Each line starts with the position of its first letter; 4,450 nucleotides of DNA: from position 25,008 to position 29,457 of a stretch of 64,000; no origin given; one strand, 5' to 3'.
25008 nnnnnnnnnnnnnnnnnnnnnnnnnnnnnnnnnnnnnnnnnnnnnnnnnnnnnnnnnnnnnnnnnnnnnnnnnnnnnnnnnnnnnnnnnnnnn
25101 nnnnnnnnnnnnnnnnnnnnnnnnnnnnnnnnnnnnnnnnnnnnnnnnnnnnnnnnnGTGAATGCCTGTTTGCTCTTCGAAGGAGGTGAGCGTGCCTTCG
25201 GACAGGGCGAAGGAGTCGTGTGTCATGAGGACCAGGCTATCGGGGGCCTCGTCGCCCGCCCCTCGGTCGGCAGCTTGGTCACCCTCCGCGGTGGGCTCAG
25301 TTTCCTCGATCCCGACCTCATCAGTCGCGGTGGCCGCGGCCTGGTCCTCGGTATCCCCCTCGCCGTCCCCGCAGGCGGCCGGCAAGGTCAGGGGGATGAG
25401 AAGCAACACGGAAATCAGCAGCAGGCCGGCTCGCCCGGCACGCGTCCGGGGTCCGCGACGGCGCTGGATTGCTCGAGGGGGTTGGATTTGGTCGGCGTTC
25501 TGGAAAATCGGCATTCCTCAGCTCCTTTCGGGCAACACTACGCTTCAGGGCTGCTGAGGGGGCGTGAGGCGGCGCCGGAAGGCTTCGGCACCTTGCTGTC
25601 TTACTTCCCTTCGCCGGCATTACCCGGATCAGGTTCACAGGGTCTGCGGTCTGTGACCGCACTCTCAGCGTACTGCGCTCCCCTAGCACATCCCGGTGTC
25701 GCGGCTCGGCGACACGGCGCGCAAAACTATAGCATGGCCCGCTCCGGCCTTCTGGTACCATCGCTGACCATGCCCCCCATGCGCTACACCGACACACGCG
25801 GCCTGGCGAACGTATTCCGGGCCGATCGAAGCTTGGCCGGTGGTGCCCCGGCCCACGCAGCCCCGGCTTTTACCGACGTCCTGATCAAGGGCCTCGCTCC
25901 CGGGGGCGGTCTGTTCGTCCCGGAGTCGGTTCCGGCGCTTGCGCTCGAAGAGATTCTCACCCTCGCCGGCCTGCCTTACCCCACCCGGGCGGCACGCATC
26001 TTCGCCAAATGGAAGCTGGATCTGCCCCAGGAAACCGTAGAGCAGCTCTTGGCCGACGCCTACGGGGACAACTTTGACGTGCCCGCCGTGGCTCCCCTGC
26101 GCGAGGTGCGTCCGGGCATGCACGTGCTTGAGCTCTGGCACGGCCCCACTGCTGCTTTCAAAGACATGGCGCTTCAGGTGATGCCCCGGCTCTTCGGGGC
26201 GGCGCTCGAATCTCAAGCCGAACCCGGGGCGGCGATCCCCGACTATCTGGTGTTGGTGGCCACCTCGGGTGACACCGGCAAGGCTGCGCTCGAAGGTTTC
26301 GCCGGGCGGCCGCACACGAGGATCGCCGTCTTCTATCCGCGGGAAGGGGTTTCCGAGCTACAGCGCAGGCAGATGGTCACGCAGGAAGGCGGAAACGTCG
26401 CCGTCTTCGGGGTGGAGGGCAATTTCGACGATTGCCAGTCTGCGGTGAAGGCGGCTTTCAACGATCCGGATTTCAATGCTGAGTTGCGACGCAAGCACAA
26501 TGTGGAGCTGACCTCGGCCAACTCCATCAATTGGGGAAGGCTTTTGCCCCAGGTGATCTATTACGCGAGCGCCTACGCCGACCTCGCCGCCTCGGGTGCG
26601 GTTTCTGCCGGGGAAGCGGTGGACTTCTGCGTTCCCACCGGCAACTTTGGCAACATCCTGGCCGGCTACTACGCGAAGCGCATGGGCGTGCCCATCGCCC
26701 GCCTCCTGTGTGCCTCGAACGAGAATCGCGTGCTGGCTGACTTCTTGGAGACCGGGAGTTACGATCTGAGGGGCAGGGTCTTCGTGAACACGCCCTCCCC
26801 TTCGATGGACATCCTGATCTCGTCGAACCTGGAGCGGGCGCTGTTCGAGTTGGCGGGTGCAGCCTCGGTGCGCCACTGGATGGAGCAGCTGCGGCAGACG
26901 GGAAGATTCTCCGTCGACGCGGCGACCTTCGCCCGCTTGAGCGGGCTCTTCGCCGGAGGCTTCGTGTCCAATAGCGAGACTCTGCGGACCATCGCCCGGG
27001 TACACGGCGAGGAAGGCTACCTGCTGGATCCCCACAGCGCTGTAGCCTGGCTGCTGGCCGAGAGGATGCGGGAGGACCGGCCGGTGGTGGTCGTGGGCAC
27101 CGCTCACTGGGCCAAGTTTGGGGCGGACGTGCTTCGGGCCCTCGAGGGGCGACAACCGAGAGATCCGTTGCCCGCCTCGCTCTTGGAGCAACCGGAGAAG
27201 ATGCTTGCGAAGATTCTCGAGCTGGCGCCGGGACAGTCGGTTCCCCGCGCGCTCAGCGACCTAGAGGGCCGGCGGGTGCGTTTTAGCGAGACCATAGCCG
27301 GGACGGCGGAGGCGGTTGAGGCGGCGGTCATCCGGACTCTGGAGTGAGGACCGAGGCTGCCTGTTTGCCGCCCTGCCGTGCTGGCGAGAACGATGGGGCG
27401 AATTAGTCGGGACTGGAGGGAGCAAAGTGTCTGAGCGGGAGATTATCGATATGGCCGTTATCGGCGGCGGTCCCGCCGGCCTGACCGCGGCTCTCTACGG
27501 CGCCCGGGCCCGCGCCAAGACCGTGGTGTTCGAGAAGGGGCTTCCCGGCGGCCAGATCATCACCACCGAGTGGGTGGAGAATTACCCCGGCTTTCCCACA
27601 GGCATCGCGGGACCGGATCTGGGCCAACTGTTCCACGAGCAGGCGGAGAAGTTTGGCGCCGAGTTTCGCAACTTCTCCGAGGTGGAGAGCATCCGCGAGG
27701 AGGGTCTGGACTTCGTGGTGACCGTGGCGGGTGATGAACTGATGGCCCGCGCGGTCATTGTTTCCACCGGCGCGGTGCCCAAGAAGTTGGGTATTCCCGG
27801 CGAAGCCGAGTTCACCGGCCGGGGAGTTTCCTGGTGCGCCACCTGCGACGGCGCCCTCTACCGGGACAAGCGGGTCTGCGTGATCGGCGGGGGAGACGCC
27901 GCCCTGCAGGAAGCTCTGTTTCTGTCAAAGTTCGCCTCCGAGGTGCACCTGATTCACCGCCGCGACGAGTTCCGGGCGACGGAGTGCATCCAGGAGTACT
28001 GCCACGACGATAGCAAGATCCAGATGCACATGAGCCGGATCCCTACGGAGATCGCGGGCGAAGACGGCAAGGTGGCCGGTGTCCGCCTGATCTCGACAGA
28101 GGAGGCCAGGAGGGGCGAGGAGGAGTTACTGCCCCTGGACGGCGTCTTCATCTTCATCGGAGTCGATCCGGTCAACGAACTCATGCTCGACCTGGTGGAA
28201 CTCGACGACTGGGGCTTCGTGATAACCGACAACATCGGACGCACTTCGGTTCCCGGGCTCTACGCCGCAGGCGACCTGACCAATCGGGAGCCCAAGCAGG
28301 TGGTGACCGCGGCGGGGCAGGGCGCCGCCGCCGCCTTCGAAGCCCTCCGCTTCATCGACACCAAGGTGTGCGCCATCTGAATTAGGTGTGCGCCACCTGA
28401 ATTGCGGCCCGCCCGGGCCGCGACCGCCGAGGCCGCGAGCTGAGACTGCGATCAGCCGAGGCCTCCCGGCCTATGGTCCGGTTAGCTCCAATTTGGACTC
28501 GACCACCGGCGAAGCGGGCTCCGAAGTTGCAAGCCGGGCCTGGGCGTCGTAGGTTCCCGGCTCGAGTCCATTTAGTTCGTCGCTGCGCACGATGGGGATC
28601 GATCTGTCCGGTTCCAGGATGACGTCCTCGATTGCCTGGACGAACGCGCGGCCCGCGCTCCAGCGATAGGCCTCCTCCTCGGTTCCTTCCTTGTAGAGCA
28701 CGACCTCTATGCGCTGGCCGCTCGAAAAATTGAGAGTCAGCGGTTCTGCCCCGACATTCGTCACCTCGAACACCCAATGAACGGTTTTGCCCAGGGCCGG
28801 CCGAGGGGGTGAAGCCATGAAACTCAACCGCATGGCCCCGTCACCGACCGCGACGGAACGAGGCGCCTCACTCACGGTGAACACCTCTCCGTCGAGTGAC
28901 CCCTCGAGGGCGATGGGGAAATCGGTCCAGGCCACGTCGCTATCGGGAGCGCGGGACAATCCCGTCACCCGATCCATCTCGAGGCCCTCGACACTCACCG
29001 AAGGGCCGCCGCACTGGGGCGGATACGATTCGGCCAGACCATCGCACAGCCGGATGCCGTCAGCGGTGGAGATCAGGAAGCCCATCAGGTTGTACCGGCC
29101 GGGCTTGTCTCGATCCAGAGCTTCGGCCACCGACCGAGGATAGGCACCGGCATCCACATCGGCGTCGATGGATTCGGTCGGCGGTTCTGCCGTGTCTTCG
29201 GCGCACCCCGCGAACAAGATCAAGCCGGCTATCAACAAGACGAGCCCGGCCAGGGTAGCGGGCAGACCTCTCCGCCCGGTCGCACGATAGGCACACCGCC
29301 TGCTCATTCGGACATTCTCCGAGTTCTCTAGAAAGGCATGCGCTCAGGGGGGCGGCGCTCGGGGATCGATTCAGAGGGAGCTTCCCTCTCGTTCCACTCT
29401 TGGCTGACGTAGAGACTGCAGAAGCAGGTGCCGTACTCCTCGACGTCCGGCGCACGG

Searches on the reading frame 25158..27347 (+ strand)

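Call 49: search_protein_families(library=pfam, proteins=[window:25158-27347:+], max_evalue=0.0001)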
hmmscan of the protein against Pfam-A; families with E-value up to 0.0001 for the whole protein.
window:25158-27347:+ (729 aa): 2 families
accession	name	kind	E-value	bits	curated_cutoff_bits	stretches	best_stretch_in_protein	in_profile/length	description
PF14821.11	Thr_synth_N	-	6.9e-13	49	25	1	236-302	12-79/79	Threonine synthase N terminus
PF00291.31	PALP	-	1e-11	45.1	35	1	327-646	30-292/295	Pyridoxal-phosphate dependent enzyme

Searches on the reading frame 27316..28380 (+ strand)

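Call 49: search_protein_families(library=pfam, proteins=[window:27316-28380:+], max_evalue=0.0001)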
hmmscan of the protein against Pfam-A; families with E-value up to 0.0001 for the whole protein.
window:27316-28380:+ (354 aa): 11 families
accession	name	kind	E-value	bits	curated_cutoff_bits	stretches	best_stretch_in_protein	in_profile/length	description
PF07992.20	Pyr_redox_2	-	2.6e-51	175.2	26.1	1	45-336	2-291/291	Pyridine nucleotide-disulphide oxidoreductase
PF13738.12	Pyr_redox_3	-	1.8e-20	73.9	30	1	107-319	88-305/305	Pyridine nucleotide-disulphide oxidoreductase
PF00070.33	Pyr_redox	-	2.3e-18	66.9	22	1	186-258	1-79/82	Pyridine nucleotide-disulphide oxidoreductase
PF01266.30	DAO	-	1.8e-12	47.9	27.9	1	45-79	1-37/353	FAD dependent oxidoreductase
PF00890.30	FAD_binding_2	-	5.1e-09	36.3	20.4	1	45-79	1-36/414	FAD binding domain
PF03486.20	HI0933_like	-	1e-08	35.4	50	0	45-76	2-33/244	HI0933-like protein Rossmann domain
PF01134.28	GIDA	-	4e-07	29.9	22.1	0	45-72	1-28/391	Glucose inhibited division protein A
PF13450.12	NAD_binding_8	-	6.3e-06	26.8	21.9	0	48-83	1-37/68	NAD(P)-binding Rossmann-like domain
PF12831.13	FAD_oxidored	-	9.5e-06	25.6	27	1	45-87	1-43/416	FAD dependent oxidoreductase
PF01494.25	FAD_binding_3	-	6.5e-05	22.7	22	0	45-74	3-32/349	FAD binding domain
PF13241.12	NAD_binding_7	-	7.1e-05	23.8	22.1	0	183-232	6-58/104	Putative NAD(P)-binding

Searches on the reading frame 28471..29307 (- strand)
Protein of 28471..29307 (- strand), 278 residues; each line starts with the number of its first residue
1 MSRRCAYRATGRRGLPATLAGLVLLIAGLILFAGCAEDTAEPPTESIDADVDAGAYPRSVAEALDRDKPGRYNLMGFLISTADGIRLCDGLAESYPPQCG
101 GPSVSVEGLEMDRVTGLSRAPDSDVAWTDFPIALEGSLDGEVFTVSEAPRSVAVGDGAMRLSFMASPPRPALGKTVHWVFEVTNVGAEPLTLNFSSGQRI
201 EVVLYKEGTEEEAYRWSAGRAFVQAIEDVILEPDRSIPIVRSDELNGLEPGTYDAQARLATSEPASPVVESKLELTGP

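Call 49: search_protein_families(library=pfam, proteins=[window:28471-29307:-], max_evalue=0.0001)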
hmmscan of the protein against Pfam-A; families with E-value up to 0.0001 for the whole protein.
window:28471-29307:- (278 aa): 1 family
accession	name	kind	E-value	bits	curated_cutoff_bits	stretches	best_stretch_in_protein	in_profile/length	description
PF12690.13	BsuPI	-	6.9e-18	64.9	22.9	1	175-262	13-99/101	Intracellular proteinase inhibitor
